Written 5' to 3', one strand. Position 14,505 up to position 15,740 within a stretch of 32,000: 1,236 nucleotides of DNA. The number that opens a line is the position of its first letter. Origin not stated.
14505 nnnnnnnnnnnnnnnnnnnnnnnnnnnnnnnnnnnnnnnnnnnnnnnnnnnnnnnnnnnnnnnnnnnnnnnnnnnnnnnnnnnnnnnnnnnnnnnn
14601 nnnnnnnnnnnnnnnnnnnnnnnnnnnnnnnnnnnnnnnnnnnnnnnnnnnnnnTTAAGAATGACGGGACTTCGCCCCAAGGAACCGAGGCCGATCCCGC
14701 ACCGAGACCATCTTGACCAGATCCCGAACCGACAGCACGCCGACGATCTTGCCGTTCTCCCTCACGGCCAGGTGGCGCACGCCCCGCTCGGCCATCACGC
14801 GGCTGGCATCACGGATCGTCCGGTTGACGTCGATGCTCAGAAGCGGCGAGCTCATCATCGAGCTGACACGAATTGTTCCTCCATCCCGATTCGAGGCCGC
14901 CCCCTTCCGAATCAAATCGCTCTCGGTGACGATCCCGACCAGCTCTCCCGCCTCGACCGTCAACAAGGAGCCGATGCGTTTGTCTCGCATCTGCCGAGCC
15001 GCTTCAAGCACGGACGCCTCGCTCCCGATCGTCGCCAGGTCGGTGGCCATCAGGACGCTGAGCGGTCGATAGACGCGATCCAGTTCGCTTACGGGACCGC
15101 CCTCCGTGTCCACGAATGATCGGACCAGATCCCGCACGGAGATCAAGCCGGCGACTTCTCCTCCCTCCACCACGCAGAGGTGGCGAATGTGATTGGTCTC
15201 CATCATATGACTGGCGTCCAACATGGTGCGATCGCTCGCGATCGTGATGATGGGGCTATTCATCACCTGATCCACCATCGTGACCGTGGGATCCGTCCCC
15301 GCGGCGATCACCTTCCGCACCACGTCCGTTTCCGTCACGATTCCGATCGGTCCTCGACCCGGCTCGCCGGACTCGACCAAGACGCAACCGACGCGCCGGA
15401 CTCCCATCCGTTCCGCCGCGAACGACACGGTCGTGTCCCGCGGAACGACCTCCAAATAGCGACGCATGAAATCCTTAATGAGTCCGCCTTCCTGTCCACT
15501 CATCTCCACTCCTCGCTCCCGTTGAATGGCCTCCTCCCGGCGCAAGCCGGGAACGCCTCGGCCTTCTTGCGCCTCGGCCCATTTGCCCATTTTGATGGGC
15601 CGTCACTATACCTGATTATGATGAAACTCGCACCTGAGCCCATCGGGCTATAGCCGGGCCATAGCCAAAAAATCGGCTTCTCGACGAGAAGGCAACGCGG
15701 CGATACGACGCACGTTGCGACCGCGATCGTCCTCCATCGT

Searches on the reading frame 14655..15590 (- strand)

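Call 24: search_protein_families(library=pfam, proteins=[window:14655-15590:-], max_evalue=0.00001)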
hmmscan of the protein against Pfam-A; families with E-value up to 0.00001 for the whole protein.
window:14655-15590:- (311 aa): 1 family
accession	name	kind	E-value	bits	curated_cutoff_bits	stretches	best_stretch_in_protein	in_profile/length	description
PF00571.33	CBS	-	1.1e-46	157.4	24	4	106-159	1-55/57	CBS domain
